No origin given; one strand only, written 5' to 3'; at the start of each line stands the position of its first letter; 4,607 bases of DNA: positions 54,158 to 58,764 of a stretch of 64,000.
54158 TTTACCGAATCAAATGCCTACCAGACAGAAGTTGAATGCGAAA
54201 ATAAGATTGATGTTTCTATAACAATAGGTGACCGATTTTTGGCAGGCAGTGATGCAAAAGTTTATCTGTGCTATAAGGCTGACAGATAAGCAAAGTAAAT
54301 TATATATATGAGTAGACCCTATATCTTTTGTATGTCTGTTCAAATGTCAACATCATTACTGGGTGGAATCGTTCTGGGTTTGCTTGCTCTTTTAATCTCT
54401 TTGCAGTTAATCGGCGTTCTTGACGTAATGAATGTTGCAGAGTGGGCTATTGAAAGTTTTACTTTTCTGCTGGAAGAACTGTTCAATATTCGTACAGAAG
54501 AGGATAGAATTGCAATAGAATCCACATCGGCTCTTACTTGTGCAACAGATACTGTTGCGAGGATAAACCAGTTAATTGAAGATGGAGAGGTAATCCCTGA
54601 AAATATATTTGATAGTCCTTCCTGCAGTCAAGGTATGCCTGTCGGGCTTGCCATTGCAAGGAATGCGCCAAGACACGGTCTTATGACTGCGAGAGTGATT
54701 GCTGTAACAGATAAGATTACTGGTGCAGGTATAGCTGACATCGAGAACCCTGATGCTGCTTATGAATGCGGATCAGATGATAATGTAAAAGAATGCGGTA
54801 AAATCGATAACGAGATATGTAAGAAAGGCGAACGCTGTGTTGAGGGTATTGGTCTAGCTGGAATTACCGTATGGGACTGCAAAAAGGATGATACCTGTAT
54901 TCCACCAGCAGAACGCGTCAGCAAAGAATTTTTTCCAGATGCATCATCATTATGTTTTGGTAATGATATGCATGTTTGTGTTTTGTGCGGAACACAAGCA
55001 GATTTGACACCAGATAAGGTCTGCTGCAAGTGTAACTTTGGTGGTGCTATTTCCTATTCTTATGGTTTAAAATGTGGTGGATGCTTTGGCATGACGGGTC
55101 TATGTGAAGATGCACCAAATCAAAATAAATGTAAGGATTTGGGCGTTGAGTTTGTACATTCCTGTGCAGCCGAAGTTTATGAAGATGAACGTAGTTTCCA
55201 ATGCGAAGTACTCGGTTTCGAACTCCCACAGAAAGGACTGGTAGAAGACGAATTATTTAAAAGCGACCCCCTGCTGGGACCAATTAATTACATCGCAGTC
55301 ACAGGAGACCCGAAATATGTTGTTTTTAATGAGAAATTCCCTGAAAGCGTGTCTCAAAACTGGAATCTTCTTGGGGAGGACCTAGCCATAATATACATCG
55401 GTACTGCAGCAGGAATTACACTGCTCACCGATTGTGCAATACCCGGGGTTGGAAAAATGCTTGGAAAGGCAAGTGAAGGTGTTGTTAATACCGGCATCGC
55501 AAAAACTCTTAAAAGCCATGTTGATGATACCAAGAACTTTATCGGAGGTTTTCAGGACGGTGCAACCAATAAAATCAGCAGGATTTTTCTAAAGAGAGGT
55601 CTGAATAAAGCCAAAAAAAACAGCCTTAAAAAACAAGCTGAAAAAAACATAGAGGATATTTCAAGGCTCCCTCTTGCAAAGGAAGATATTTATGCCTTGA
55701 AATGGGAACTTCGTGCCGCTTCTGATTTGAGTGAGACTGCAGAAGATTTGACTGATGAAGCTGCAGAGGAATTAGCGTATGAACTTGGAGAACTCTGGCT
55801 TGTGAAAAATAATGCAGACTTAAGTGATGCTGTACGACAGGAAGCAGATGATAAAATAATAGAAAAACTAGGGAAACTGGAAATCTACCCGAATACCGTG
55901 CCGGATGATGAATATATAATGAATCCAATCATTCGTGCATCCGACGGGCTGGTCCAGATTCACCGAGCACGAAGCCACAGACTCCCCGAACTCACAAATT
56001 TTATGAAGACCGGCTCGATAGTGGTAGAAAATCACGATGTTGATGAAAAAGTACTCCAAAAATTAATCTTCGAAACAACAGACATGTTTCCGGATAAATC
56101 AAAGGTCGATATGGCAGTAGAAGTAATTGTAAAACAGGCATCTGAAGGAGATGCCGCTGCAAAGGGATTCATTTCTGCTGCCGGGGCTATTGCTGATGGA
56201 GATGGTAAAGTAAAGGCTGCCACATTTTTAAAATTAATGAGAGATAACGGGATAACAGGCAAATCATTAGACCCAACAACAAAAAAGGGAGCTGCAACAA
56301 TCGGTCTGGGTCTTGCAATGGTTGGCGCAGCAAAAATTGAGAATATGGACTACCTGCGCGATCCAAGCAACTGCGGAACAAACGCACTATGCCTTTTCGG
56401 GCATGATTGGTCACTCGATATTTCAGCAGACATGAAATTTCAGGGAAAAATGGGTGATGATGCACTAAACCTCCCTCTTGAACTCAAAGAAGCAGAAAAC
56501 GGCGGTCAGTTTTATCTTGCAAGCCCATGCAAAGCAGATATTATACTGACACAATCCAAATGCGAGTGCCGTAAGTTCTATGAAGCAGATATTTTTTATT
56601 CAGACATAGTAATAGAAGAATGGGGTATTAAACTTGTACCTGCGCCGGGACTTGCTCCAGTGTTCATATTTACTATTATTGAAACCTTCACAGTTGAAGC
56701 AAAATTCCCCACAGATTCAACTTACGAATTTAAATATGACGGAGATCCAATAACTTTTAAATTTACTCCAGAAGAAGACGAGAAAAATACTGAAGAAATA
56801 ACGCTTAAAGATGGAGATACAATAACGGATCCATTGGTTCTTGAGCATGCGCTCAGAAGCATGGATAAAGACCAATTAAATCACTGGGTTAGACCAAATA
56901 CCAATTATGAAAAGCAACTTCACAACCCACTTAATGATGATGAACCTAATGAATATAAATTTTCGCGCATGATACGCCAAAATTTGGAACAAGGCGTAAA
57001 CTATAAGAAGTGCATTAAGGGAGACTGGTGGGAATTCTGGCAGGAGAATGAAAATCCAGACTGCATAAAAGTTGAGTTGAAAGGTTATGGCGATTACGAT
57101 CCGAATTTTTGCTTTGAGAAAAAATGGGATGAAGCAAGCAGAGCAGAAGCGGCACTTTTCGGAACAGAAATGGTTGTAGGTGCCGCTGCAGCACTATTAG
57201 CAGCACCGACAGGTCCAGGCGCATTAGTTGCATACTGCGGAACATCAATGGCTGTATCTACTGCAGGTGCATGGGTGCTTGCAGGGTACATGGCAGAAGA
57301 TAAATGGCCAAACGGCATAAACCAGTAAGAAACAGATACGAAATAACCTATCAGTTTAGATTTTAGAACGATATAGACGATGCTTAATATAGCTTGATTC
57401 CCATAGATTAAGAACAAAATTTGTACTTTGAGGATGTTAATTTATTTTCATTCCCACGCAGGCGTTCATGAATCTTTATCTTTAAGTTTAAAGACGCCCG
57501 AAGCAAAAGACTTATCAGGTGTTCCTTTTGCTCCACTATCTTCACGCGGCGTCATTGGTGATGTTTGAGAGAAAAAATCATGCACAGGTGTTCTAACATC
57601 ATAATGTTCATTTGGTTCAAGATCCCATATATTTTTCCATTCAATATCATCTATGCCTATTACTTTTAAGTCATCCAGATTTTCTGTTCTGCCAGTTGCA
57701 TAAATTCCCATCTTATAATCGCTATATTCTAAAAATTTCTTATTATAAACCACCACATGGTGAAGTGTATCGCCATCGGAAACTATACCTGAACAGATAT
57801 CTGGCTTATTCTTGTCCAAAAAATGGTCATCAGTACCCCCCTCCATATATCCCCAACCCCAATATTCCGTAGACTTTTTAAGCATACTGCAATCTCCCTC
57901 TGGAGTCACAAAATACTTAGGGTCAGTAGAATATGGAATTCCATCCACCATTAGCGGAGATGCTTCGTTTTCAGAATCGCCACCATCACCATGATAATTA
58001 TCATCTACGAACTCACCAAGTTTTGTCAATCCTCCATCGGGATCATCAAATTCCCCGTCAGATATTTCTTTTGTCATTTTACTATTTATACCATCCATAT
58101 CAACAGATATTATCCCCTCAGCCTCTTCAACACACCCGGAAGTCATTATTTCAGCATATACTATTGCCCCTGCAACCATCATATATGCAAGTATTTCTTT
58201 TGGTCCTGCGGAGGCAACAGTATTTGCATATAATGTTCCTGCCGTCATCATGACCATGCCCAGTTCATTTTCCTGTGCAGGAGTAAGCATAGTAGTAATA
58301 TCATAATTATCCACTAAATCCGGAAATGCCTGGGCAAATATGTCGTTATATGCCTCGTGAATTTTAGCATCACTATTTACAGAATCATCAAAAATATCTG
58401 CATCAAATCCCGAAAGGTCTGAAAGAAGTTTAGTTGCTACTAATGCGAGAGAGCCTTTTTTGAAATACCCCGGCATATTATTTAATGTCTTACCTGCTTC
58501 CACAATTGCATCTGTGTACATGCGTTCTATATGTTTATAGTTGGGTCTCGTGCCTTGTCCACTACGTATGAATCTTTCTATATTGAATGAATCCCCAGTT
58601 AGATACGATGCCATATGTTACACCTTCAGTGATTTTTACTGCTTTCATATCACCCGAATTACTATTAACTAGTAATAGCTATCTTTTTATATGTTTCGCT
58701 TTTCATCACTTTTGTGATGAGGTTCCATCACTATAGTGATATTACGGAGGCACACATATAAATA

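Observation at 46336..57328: Two divergent operons encode about 12 pilin-like proteins, several giant and Cys-rich: candidate adhesive pilus or host-attachment apparatus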

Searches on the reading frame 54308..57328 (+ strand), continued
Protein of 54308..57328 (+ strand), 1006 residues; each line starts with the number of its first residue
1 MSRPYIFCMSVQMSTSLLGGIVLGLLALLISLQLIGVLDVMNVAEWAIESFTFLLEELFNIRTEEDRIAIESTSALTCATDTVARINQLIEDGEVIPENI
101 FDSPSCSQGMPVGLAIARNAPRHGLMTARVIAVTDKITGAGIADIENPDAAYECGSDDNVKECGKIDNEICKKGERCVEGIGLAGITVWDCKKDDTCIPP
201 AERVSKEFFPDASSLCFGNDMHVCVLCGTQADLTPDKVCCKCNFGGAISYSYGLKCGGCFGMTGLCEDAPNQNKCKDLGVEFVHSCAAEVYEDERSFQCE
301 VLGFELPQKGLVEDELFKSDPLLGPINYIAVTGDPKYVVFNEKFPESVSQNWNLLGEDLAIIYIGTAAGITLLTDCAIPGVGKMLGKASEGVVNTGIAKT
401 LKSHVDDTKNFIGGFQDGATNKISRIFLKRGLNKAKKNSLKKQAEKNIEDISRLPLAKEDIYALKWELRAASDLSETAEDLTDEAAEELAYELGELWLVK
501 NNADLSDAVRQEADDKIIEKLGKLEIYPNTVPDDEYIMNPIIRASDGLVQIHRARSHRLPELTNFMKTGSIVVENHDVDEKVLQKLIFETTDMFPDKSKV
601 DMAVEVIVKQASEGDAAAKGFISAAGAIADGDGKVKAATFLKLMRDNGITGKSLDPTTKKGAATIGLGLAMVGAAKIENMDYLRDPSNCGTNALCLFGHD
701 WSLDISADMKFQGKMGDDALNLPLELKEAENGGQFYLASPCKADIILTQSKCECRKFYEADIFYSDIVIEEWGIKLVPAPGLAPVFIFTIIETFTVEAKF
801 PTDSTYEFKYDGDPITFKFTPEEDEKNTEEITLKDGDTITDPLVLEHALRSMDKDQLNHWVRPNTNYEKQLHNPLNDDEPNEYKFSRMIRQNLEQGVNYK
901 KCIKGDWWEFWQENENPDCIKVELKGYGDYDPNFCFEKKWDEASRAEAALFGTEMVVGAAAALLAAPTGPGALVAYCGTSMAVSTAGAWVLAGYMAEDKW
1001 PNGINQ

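Call 109: list_cluster_members(proteins=[P0040, P0050, P0061, P0037, P0044, P0033, P0057, P0075, P0015, P0023])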
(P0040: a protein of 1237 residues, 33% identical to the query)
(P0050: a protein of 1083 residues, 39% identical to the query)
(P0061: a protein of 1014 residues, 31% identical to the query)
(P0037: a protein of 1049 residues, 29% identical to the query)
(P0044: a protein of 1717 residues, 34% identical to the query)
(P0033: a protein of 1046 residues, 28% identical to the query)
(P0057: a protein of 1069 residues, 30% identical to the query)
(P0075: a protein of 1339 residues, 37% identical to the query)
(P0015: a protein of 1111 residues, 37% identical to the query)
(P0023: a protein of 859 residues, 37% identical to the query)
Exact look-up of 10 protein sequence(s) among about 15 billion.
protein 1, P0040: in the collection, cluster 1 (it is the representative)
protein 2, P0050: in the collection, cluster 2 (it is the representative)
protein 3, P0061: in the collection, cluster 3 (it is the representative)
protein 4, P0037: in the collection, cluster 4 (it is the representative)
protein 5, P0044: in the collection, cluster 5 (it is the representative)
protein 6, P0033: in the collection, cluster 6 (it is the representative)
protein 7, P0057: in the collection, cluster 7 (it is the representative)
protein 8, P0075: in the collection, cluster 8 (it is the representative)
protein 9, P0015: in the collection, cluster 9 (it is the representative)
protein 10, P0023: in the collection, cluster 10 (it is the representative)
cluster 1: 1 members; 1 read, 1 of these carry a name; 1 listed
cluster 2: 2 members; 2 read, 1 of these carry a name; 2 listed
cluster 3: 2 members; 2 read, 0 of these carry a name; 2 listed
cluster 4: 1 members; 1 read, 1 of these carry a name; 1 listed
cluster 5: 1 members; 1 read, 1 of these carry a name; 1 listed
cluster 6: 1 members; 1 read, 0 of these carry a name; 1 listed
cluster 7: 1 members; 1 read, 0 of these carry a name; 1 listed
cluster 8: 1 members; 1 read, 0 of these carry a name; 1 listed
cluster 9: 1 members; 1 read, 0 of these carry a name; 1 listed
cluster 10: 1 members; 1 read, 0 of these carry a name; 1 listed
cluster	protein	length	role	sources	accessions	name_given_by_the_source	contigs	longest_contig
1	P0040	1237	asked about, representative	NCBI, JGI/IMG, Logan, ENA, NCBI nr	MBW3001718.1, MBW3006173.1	hypothetical protein KY338_00990 [Candidatus Woesearchaeota archaeon] | hypothetical protein [Candidatus Woesearchaeota archaeon]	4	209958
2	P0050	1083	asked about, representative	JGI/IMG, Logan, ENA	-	-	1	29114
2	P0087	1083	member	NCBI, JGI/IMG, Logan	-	hypothetical protein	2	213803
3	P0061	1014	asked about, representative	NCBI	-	-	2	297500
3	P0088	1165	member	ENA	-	-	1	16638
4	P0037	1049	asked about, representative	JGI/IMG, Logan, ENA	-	hypothetical protein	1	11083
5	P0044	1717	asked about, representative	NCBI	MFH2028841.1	MAG: tetratricopeptide repeat protein [Nanoarchaeota archaeon]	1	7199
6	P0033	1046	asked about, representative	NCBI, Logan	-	-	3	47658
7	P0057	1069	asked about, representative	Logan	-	-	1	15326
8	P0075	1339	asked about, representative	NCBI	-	-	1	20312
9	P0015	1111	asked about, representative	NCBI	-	-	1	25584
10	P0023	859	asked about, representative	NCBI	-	-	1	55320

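Call 114: search_protein_families(library=pfam, max_evalue=0.01, proteins=[L024:3195-5030:+, L033:3471-5354:+, L035:3547-5406:+, L024:5004-5918:-, L024:6040-6504:+, L045:5410-7224:+, L023:191-1351:-, L026:9158-10795:-, L048:10331-11605:-, L024:41-730:+])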
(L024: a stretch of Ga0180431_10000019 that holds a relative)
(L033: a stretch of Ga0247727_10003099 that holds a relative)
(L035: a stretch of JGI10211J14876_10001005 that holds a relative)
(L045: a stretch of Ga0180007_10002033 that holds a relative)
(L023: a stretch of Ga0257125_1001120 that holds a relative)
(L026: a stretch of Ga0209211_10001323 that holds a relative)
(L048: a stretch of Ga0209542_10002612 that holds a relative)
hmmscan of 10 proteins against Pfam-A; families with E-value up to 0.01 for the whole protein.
L024:3195-5030:+ (611 aa): 1 family
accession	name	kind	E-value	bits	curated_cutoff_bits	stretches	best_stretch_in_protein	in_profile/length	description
PF01636.29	APH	-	2.7e-08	34.3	23.2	1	328-518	32-229/239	Phosphotransferase enzyme family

L033:3471-5354:+ (627 aa): 1 family
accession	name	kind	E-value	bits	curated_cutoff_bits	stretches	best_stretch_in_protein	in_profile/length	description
PF13428.12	TPR_14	-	0.00043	21.2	23.5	0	243-269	9-35/44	Tetratricopeptide repeat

L035:3547-5406:+ (619 aa): 1 family
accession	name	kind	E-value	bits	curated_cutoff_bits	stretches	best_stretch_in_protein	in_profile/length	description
PF01636.29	APH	-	0.0031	17.8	23.2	1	376-527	71-230/239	Phosphotransferase enzyme family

L024:5004-5918:- (304 aa): 1 family
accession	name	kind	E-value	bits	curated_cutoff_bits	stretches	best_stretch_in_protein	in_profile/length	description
PF04014.23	MazE_antitoxin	-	2.6e-06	27.7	24.7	1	8-36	3-31/48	Antidote-toxin recognition MazE, bacterial antitoxin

L024:6040-6504:+ (154 aa): 3 families
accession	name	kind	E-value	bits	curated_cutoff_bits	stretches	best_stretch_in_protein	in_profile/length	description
PF01037.27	AsnC_trans_reg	-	3e-05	24.3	25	1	71-124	7-62/73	Lrp/AsnC ligand binding domain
PF13412.12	HTH_24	-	0.00012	22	21.9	1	11-40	10-39/48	Winged helix-turn-helix DNA-binding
PF13404.12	HTH_AsnC-type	-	0.0094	16.2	27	0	6-40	5-39/42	AsnC-type helix-turn-helix domain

L045:5410-7224:+ (604 aa): 7 families
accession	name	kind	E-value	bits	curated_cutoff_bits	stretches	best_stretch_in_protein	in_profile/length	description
PF02350.25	Epimerase_2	-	7.5e-11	41.9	30.6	1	387-598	134-346/347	UDP-N-acetylglucosamine 2-epimerase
PF02684.21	LpxB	-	7.4e-07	28.8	22.6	1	422-530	173-285/374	Lipid-A-disaccharide synthetase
PF04464.20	Glyphos_transf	-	8.1e-06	25.5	22.1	1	396-600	155-367/367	CDP-Glycerol:Poly(glycerophosphate) glycerophosphotransferase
PF04007.18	DUF354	-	0.00047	19.8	22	1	421-530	173-284/349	Protein of unknown function (DUF354)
PF05159.20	Capsule_synth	-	0.0016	18.4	20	1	465-530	188-260/310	Capsule polysaccharide biosynthesis protein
PF07388.17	A-2_8-polyST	-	0.0031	17.6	23.3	1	424-489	197-266/316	Alpha-2,8-polysialyltransferase (POLYST)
PF13692.12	Glyco_trans_1_4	-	0.0055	17.4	27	0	454-562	22-137/142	Glycosyl transferases group 1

L023:191-1351:- (386 aa): 4 families
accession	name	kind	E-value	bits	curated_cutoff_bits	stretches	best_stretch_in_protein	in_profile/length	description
PF25106.1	VWA_4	-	2.5e-13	50.4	27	1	78-179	2-95/169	von Willebrand factor A domain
PF00092.34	VWA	-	6e-09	36.8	23.8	1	77-265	1-155/174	von Willebrand factor type A domain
PF13519.12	VWA_2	-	1.3e-05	26.2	27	1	78-204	1-105/107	von Willebrand factor type A domain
PF11265.14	Med25_VWA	-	0.00081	19.6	21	1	76-217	5-150/213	Mediator complex subunit 25 von Willebrand factor type A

L026:9158-10795:- (545 aa): 1 family
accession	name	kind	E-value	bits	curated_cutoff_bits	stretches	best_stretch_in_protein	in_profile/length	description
PF08334.16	T2SSG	-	9.5e-12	45.4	21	1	453-540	13-108/108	Type II secretion system (T2SS), protein G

L048:10331-11605:- (424 aa): 0 families

L024:41-730:+ (229 aa): 1 family
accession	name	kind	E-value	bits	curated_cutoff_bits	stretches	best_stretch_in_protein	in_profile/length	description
PF02412.23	TSP_3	-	0.00017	21.6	25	1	44-63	13-32/36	Thrombospondin type 3 repeat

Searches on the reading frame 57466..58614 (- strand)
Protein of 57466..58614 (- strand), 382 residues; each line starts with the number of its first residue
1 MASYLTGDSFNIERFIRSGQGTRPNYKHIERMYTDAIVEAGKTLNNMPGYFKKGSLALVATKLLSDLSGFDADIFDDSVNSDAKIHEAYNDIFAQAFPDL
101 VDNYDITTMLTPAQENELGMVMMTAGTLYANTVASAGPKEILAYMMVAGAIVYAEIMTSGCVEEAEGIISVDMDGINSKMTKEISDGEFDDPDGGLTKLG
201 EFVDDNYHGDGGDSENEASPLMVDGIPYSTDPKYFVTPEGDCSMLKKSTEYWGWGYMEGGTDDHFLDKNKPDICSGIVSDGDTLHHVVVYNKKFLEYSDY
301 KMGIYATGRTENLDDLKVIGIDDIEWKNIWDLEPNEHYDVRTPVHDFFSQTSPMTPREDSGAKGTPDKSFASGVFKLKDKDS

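Call 5: search_protein_families(library=pfam, max_evalue=0.1, proteins=[window:57466-58614:-])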
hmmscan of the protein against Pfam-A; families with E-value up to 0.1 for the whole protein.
window:57466-58614:- (382 aa): 0 families

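Call 63: search_protein_families(library=phrogs, max_evalue=0.01, proteins=[window:57466-58614:-])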
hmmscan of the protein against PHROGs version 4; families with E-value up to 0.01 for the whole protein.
window:57466-58614:- (382 aa): 0 families
